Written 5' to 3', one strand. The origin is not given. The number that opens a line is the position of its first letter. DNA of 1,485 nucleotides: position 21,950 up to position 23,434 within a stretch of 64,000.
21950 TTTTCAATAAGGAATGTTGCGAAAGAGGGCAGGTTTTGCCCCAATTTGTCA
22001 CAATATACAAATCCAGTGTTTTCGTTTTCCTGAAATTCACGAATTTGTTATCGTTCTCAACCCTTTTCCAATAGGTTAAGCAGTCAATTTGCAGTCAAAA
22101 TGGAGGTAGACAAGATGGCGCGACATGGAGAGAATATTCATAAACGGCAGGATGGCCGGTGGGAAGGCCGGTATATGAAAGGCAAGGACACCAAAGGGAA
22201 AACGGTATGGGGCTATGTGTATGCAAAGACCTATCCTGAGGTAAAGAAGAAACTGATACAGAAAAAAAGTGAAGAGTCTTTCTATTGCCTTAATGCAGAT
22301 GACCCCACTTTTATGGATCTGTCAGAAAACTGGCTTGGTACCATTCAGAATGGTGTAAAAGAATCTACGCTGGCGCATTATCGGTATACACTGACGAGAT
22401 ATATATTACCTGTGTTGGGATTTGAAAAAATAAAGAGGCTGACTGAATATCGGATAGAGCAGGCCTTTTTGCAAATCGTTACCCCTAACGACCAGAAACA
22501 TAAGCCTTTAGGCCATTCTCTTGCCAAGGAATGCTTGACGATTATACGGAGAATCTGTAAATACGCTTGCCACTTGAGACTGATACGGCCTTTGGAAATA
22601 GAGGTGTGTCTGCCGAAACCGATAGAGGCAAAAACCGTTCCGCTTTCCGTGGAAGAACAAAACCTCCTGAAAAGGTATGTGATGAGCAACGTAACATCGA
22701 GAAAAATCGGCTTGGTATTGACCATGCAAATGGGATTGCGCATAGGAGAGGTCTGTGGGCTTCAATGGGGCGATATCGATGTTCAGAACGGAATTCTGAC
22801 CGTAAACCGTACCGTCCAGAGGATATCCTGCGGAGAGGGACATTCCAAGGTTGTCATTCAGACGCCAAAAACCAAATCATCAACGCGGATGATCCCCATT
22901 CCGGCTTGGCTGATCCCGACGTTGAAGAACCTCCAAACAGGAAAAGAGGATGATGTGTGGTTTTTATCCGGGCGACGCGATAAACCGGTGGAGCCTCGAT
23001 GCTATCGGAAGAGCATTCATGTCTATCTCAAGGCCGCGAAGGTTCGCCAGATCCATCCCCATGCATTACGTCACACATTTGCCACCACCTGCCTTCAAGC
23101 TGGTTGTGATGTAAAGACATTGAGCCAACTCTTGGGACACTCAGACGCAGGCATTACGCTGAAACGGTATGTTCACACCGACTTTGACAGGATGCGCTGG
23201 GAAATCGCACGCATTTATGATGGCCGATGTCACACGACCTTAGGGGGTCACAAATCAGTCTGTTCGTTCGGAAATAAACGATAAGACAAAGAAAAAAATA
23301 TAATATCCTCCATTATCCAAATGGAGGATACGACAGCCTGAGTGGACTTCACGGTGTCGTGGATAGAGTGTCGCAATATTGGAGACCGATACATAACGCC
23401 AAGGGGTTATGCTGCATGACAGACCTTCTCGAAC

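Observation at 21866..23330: Invertible promoter switch that probably phase-varies the type VII secretion operon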

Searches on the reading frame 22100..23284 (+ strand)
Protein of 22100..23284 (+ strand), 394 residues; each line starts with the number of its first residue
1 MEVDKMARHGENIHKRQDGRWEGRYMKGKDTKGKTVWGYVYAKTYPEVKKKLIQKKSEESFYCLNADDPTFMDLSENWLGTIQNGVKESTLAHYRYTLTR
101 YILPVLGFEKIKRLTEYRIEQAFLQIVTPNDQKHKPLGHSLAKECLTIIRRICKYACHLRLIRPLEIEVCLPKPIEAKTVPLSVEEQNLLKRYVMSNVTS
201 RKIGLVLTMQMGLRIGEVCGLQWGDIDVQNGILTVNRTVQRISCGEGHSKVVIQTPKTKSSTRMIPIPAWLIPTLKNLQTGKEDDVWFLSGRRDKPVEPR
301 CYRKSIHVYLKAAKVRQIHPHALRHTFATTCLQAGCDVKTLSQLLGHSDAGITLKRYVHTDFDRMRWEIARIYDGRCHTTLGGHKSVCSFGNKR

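Call 4: search_protein_families(library=pfam, proteins=[window:22100-23284:+], max_evalue=0.01)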
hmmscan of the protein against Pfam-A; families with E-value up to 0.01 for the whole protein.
window:22100-23284:+ (394 aa): 3 families
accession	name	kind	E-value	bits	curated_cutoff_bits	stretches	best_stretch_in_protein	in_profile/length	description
PF00589.27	Phage_integrase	-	4.8e-26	92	27.1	1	200-362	23-170/172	Phage integrase family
PF14659.12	Phage_int_SAM_3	-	1e-07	32.5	22.6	1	70-119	1-50/58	Phage integrase, N-terminal SAM-like domain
PF22022.2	Phage_int_M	-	0.00063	20.4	27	1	71-158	1-81/96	Phage integrase central domain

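Call 22: find_related_loci(query=window:22115-23284:+, collection=genome_contigs, flank=4000)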
Query window:22115-23284:+ (389 aa) in genome_contigs; peptide patterns used: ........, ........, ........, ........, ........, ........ (x = any residue, [..] = any of these).
23 stretches matched a pattern, but none encodes a relative of the query by tblastn (E <= 1e-3).

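Call 24: find_homologous_proteins(query=window:22115-23284:+, max_evalue=1e-40)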
Query window:22115-23284:+ (389 aa): 3299 proteins with E <= 1e-40 among 4529 candidates; the best 120 are listed.
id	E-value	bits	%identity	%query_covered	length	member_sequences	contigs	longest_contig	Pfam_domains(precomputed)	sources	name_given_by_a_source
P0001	7.7e-255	863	96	99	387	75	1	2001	PF14659.13,PF00589.28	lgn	-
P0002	4.3e-231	785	87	99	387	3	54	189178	PF14659.13,PF00589.28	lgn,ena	-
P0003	9.7e-166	569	64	95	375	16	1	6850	PF14659.13,PF22022.3,PF00589.28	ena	-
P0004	1.1e-165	569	65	96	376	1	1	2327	PF14659.13,PF22022.3,PF00589.28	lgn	-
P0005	1.0e-164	566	64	95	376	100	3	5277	PF14659.13,PF00589.28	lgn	-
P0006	2.7e-162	558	64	95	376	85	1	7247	PF14659.13,PF00589.28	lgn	-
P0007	5.4e-157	541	62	95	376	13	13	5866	PF14659.13,PF22022.3,PF00589.28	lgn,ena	-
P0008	3.6e-156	538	60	95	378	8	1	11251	PF14659.13,PF22022.3,PF00589.28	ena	-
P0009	5.9e-155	534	62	95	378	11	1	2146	PF00589.28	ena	-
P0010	3.3e-153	528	61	96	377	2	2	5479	PF14659.13,PF00589.28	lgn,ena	-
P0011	5.7e-153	527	62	95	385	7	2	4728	PF14659.13,PF00589.28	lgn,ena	-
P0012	7.3e-153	527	60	95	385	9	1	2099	PF14659.13,PF22022.3,PF00589.28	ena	-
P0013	6.4e-152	524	62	95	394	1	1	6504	PF14659.13,PF22022.3,PF00589.28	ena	-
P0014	1.7e-151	522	62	95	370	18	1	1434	PF14659.13,PF22022.3,PF00589.28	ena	-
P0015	1.0e-150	520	62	95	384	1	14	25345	PF14659.13,PF22022.3,PF00589.28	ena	-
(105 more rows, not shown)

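Call 25: find_encoding_contigs(protein=P0002, flank=5000, max_places=10)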
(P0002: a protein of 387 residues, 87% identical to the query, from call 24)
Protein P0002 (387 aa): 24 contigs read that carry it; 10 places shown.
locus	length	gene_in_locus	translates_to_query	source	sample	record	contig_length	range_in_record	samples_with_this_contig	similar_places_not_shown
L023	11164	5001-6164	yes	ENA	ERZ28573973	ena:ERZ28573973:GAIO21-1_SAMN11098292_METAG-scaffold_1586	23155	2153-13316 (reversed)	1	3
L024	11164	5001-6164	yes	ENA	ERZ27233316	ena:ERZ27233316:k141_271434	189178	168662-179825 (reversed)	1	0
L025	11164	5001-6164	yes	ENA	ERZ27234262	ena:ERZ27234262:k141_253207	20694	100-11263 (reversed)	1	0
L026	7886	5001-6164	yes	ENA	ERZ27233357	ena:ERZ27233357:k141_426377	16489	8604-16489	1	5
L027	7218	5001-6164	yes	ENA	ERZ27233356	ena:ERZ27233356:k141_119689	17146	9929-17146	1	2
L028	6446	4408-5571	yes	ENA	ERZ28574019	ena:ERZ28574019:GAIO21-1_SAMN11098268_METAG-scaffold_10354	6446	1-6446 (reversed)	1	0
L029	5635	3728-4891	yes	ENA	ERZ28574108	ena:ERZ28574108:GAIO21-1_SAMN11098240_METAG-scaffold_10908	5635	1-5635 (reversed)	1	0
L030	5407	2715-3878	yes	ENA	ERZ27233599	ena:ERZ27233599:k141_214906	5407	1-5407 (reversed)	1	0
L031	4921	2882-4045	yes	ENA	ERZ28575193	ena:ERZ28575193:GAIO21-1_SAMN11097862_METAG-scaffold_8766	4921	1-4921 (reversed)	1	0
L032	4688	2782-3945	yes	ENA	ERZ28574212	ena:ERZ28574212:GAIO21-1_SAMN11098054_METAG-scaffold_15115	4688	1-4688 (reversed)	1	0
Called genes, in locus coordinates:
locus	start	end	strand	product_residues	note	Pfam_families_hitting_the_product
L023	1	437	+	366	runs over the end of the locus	PF02534:T4SS-DNA_transf, PF10412:TrwB_AAD_bind, PF12696:TraG-D_C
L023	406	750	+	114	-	PF04956:TrbC (weak)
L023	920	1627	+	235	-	PF19478:TrbL_2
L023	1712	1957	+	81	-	PF02604:PhdYeFM_antitox (weak)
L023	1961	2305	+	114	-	PF05016:ParE_toxin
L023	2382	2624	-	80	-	PF02604:PhdYeFM_antitox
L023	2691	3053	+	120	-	PF12666:PrgI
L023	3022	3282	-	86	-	PF13240:Zn_Ribbon_1 (faint)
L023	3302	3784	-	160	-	PF10825:DUF2752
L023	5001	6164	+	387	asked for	PF14659:Phage_int_SAM_3 (weak), PF00589:Phage_integrase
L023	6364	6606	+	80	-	PF13443:HTH_26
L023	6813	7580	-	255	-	PF13936:HTH_38 (weak)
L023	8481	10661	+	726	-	PF01381:HTH_3 (weak), PF00350:Dynamin_N, PF01926:MMR_HSR1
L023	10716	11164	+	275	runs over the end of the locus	-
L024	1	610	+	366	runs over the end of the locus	PF02534:T4SS-DNA_transf, PF10412:TrwB_AAD_bind, PF12696:TraG-D_C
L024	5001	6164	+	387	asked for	PF14659:Phage_int_SAM_3 (weak), PF00589:Phage_integrase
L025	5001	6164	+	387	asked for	PF14659:Phage_int_SAM_3 (weak), PF00589:Phage_integrase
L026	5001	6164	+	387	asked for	PF14659:Phage_int_SAM_3 (weak), PF00589:Phage_integrase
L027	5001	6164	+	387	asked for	PF14659:Phage_int_SAM_3 (weak), PF00589:Phage_integrase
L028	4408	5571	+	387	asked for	PF14659:Phage_int_SAM_3 (weak), PF00589:Phage_integrase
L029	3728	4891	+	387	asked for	PF14659:Phage_int_SAM_3 (weak), PF00589:Phage_integrase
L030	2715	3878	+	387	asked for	PF14659:Phage_int_SAM_3 (weak), PF00589:Phage_integrase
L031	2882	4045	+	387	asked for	PF14659:Phage_int_SAM_3 (weak), PF00589:Phage_integrase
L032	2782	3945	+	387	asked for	PF14659:Phage_int_SAM_3 (weak), PF00589:Phage_integrase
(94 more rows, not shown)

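Call 26: find_encoding_contigs(protein=P0001, flank=5000, max_places=10)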
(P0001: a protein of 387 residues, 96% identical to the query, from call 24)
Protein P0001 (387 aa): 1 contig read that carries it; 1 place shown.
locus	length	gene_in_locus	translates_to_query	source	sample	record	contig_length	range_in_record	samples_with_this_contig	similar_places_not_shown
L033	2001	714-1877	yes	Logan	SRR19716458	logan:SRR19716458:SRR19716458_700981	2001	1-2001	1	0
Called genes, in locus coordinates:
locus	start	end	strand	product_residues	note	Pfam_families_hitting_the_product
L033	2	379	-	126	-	?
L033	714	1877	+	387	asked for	PF14659:Phage_int_SAM_3 (weak), PF00589:Phage_integrase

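Call 31: list_cluster_members(proteins=[P0001, window:22115-23284:+])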
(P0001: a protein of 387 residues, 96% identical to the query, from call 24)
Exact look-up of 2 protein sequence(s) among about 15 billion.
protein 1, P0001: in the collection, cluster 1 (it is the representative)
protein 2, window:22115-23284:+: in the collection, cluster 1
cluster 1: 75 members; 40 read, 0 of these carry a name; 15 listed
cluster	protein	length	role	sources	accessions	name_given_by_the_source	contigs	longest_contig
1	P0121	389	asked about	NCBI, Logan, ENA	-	-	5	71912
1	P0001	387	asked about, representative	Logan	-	-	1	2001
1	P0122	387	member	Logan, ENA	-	-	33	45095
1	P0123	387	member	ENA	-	-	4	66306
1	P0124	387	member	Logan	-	-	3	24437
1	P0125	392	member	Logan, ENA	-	-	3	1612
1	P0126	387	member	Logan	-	-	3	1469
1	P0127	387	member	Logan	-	-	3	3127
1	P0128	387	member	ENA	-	-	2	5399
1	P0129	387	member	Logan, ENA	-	-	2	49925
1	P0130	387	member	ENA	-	-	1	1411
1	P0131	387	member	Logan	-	-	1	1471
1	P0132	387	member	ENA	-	-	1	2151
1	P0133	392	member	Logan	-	-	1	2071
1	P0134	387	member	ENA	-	-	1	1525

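Call 32: find_encoding_contigs(protein=P0122, flank=2500, max_places=10)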
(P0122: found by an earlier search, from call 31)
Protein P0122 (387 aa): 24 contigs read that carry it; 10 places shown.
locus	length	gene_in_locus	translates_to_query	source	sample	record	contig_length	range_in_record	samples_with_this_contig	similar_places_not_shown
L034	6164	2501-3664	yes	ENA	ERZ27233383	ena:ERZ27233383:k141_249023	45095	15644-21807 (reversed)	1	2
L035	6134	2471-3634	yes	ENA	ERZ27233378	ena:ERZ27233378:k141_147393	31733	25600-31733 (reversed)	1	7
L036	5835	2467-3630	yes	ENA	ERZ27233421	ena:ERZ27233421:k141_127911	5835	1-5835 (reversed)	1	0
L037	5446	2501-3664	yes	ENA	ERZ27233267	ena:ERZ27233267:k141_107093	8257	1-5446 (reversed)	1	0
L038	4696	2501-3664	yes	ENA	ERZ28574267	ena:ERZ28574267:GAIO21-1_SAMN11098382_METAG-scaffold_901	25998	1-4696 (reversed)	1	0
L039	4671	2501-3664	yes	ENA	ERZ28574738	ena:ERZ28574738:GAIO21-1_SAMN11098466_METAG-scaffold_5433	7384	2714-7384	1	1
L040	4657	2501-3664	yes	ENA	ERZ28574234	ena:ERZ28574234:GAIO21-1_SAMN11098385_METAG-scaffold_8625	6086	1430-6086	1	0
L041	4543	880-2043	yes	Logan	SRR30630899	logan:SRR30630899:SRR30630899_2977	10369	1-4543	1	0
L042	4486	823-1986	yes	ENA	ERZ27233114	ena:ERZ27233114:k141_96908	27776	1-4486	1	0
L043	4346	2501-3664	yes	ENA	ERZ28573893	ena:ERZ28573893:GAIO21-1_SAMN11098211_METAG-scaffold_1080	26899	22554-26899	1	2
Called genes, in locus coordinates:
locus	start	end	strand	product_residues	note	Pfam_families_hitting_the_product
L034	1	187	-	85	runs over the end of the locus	PF08817:YukD (weak)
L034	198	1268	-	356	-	PF13614:AAA_31 (weak)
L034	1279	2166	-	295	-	PF19909:DUF6382 (weak), PF16697:Yop-YscD_cpl (weak), PF00498:FHA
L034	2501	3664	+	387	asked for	PF14659:Phage_int_SAM_3 (weak), PF00589:Phage_integrase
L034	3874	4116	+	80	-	PF13560:HTH_31 (weak), PF13443:HTH_26, PF01381:HTH_3 (weak)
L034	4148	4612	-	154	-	-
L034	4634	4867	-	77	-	-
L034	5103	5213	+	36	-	-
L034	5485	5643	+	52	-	PF02074:Peptidase_M32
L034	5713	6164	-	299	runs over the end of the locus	PF00528:BPD_transp_1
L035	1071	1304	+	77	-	-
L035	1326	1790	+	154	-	-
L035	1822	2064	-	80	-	PF13560:HTH_31 (weak), PF13443:HTH_26, PF01381:HTH_3 (weak)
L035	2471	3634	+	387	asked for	PF14659:Phage_int_SAM_3 (weak), PF00589:Phage_integrase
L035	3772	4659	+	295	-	PF19909:DUF6382 (weak), PF16697:Yop-YscD_cpl (weak), PF00498:FHA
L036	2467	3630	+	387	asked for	PF14659:Phage_int_SAM_3 (weak), PF00589:Phage_integrase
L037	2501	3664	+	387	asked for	PF14659:Phage_int_SAM_3 (weak), PF00589:Phage_integrase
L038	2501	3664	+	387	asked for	PF14659:Phage_int_SAM_3 (weak), PF00589:Phage_integrase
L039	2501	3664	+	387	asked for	PF14659:Phage_int_SAM_3 (weak), PF00589:Phage_integrase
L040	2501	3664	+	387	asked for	PF14659:Phage_int_SAM_3 (weak), PF00589:Phage_integrase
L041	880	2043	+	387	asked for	PF14659:Phage_int_SAM_3 (weak), PF00589:Phage_integrase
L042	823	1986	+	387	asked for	PF14659:Phage_int_SAM_3 (weak), PF00589:Phage_integrase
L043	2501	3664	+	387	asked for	PF14659:Phage_int_SAM_3 (weak), PF00589:Phage_integrase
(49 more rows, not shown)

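Call 33: find_encoding_contigs(protein=P0121, flank=2500, max_places=10)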
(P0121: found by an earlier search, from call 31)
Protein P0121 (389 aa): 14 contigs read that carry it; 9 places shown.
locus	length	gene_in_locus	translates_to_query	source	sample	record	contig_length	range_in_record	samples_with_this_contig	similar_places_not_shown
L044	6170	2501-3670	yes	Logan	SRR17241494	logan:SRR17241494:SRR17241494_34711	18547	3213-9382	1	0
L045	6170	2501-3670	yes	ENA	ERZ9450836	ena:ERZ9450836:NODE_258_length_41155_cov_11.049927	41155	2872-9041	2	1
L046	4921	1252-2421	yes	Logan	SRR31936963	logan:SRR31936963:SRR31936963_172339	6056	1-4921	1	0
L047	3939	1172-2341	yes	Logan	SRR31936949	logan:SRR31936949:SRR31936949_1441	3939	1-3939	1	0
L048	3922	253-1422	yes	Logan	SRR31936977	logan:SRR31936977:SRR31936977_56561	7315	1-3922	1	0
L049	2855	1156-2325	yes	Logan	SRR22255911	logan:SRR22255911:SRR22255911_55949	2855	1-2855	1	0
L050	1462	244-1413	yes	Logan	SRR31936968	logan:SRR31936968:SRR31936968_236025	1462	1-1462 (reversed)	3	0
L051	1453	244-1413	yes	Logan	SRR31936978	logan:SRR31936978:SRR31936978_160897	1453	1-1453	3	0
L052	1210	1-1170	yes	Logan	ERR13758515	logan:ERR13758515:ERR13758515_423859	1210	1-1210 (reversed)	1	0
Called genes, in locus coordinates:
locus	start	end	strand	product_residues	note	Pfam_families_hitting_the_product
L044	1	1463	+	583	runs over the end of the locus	PF02534:T4SS-DNA_transf, PF10412:TrwB_AAD_bind, PF12696:TraG-D_C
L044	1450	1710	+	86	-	PF13730:HTH_36, PF00392:GntR (weak)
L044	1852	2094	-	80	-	PF13560:HTH_31 (weak), PF13443:HTH_26, PF01381:HTH_3 (weak)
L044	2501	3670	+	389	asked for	PF14659:Phage_int_SAM_3 (weak), PF00589:Phage_integrase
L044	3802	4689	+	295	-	PF19909:DUF6382 (weak), PF16697:Yop-YscD_cpl, PF00498:FHA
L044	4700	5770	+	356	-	PF13614:AAA_31 (weak)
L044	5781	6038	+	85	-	PF08817:YukD (weak)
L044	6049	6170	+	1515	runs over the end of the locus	PF00498:FHA (weak), PF16697:Yop-YscD_cpl, PF01637:ATPase_2 (faint), PF01580:FtsK_SpoIIIE, PF13401:AAA_22 (faint), PF01580:FtsK_SpoIIIE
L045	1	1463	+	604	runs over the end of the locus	PF02534:T4SS-DNA_transf, PF10412:TrwB_AAD_bind, PF12696:TraG-D_C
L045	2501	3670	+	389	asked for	PF14659:Phage_int_SAM_3 (weak), PF00589:Phage_integrase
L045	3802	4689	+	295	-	PF19909:DUF6382 (weak), PF16697:Yop-YscD_cpl, PF00498:FHA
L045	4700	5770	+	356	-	PF13614:AAA_31 (weak)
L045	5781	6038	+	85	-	PF08817:YukD (weak)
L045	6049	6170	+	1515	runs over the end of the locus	PF00498:FHA (weak), PF16697:Yop-YscD_cpl, PF01637:ATPase_2 (faint), PF01580:FtsK_SpoIIIE, PF13401:AAA_22 (faint), PF01580:FtsK_SpoIIIE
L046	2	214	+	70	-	?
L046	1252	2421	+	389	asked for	PF14659:Phage_int_SAM_3 (weak), PF00589:Phage_integrase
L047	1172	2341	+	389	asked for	PF14659:Phage_int_SAM_3 (weak), PF00589:Phage_integrase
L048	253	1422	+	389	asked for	PF14659:Phage_int_SAM_3 (weak), PF00589:Phage_integrase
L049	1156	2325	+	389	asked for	PF14659:Phage_int_SAM_3 (weak), PF00589:Phage_integrase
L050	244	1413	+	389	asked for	PF14659:Phage_int_SAM_3 (weak), PF00589:Phage_integrase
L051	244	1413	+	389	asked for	PF14659:Phage_int_SAM_3 (weak), PF00589:Phage_integrase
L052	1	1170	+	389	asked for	PF14659:Phage_int_SAM_3 (weak), PF00589:Phage_integrase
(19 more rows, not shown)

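Call 51: find_encoding_contigs(protein=P0007, flank=2500, max_places=10)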
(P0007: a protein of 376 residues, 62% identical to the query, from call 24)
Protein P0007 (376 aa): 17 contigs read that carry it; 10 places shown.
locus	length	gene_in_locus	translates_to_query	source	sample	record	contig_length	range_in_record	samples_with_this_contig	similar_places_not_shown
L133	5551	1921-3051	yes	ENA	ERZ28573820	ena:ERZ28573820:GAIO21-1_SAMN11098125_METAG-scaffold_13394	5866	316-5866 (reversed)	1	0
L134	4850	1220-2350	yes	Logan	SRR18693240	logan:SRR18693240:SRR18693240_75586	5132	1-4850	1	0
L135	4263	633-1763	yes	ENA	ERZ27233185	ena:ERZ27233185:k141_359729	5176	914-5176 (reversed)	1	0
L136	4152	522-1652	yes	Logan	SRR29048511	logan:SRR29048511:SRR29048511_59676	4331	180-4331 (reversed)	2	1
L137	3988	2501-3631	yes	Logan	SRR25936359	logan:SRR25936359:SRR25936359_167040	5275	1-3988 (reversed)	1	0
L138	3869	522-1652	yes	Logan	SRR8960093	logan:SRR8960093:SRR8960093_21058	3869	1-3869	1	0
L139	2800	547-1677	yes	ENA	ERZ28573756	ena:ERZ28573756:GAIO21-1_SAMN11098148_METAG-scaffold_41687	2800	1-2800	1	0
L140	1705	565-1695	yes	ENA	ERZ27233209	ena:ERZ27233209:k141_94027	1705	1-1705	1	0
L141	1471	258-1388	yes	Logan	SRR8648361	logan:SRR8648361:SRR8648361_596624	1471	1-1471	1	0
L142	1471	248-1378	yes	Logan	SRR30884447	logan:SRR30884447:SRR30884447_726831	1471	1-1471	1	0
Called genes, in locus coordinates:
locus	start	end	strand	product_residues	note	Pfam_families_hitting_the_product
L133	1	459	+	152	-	?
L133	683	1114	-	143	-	PF10387:DUF2442, PF20038:HTH_59 (weak)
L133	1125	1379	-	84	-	PF13711:DUF4160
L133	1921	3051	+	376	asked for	PF14659:Phage_int_SAM_3, PF22022:Phage_int_M (faint), PF00589:Phage_integrase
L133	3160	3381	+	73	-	PF04851:ResIII (weak)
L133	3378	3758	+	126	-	PF00132:Hexapep, PF14602:Hexapep_2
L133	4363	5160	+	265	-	-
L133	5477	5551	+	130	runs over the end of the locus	?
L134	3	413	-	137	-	?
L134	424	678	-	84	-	PF13711:DUF4160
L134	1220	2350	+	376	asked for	PF14659:Phage_int_SAM_3, PF22022:Phage_int_M (faint), PF00589:Phage_integrase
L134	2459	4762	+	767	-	PF00270:DEAD (faint), PF04851:ResIII, PF00271:Helicase_C, PF03457:HA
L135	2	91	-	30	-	?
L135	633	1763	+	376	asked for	PF14659:Phage_int_SAM_3, PF22022:Phage_int_M (faint), PF00589:Phage_integrase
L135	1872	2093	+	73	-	PF04851:ResIII (weak)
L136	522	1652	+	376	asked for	PF14659:Phage_int_SAM_3, PF22022:Phage_int_M (faint), PF00589:Phage_integrase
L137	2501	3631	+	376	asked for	PF14659:Phage_int_SAM_3, PF22022:Phage_int_M (faint), PF00589:Phage_integrase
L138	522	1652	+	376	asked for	PF14659:Phage_int_SAM_3, PF22022:Phage_int_M (faint), PF00589:Phage_integrase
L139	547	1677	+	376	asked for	PF14659:Phage_int_SAM_3, PF22022:Phage_int_M (faint), PF00589:Phage_integrase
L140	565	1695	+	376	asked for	PF14659:Phage_int_SAM_3, PF22022:Phage_int_M (faint), PF00589:Phage_integrase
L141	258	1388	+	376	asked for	PF14659:Phage_int_SAM_3, PF22022:Phage_int_M (faint), PF00589:Phage_integrase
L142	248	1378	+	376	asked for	PF14659:Phage_int_SAM_3, PF22022:Phage_int_M (faint), PF00589:Phage_integrase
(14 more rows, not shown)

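Call 64: search_solved_structures(query=window:22115-23284:+, max_evalue=0.001)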
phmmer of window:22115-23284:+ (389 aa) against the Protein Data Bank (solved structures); distinct sequences matched with E-value up to 0.001: 11.
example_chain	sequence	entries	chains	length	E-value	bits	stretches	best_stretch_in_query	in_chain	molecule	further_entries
6en0_A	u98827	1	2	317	3.6e-17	65.4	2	310-367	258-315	Int protein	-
6emy_A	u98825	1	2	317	4.9e-17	64.9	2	310-367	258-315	Int protein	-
6emz_A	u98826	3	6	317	9.4e-17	64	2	310-367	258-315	Int protein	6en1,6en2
5hxy_A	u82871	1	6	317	1.5e-15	60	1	91-360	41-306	Tyrosine recombinase XerA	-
4a8e_A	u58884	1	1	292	3.9e-14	55.3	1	166-348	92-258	PROBABLE TYROSINE RECOMBINASE XERC-LIKE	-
1a0p_A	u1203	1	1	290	8.1e-11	44.4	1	141-361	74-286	SITE-SPECIFIC RECOMBINASE XERD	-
5dcf_A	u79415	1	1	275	2.4e-10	42.9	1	201-362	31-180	Tyrosine recombinase XerD,DNA translocase FtsK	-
3nkh_A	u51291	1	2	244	3.8e-10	42.2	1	206-356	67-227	Integrase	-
9i5v_14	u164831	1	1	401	3.1e-07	32.7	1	274-362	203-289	Ribosome-associated translation inhibitor RaiA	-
2a3v_A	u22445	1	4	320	7.1e-06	28.2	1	307-355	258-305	site-specific recombinase IntI4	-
5vfz_A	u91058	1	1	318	0.00063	21.7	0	298-346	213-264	Gp33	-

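Call 65: search_protein_families(library=ncbifam, proteins=[window:22115-23284:+], max_evalue=0.001)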
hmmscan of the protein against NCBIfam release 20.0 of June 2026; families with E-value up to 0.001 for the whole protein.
window:22115-23284:+ (389 aa): 11 families
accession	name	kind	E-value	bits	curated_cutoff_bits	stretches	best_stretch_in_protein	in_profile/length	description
NF040815.2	recomb_XerA_Arch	equivalog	4.5e-24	85.4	220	1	79-361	10-260/263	site-specific tyrosine recombinase/integron integrase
TIGR02224.1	recomb_XerC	equivalog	3.7e-22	79.1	335.15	1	80-361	12-283/295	tyrosine recombinase XerC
NF001399.0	PRK00283.1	subfamily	2.8e-20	72.8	279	1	77-361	18-289/300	tyrosine recombinase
TIGR02225.1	recomb_XerD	equivalog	2.1e-19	70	329.6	1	77-361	9-280/290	site-specific tyrosine recombinase XerD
TIGR02249.1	integrase_gron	subfamily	2.3e-12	46.9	265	1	306-354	251-299/315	integron integrase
NF003462.0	PRK05084.1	equivalog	7.7e-11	41.3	267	1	201-366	202-355/360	tyrosine recombinase XerS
NF007371.0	PRK09871.1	subfamily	1.1e-08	34.9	222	1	181-356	12-175/198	tyrosine-type DNA invertase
NF011946.0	PRK15417.1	equivalog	2.9e-08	33.3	435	1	306-349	267-310/337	integron integrase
NF007370.0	PRK09870.1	subfamily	1.6e-07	31.2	221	1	183-347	20-172/200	tyrosine-type DNA invertase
NF002685.0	PRK02436.1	equivalog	2.2e-07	31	178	0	252-353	149-244/245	site-specific tyrosine recombinase XerD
NF002331.0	PRK01287.1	subfamily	1.7e-05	24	371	1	202-344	170-302/365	site-specific tyrosine recombinase XerC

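Call 70: find_encoding_contigs(protein=P0123, flank=1500, max_places=10)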
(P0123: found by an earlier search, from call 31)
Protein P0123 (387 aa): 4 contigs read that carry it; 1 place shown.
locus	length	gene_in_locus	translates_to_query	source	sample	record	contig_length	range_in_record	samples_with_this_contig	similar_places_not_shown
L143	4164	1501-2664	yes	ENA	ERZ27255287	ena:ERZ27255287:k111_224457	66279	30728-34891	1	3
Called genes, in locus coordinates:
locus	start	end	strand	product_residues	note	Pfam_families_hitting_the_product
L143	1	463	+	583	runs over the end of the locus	PF02534:T4SS-DNA_transf, PF10412:TrwB_AAD_bind, PF12696:TraG-D_C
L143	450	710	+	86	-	PF13730:HTH_36, PF00392:GntR (weak)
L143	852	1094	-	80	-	PF13560:HTH_31 (weak), PF13443:HTH_26, PF01381:HTH_3 (weak)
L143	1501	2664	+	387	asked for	PF14659:Phage_int_SAM_3 (weak), PF00589:Phage_integrase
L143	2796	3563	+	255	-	PF13672:PP2C_2, PF00481:PP2C (faint)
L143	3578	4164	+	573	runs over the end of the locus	PF00069:Pkinase, PF07714:PK_Tyr_Ser-Thr, PF03109:ABC1 (weak)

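Call 71: find_encoding_contigs(protein=P0124, flank=1500, max_places=10)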
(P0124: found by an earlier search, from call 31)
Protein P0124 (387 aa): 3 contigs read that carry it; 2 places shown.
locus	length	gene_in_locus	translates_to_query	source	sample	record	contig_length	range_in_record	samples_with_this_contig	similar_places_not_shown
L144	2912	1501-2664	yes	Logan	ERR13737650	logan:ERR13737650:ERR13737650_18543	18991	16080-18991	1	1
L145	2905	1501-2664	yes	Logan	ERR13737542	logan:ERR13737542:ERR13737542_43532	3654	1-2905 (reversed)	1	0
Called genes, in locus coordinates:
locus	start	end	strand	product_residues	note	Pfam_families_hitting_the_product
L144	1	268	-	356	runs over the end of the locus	PF13614:AAA_31 (weak)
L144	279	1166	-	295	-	PF19909:DUF6382 (weak), PF16697:Yop-YscD_cpl (weak), PF00498:FHA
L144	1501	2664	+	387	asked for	PF14659:Phage_int_SAM_3 (weak), PF00589:Phage_integrase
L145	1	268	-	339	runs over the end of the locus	?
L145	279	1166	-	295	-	PF19909:DUF6382 (weak), PF16697:Yop-YscD_cpl (weak), PF00498:FHA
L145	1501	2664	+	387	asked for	PF14659:Phage_int_SAM_3 (weak), PF00589:Phage_integrase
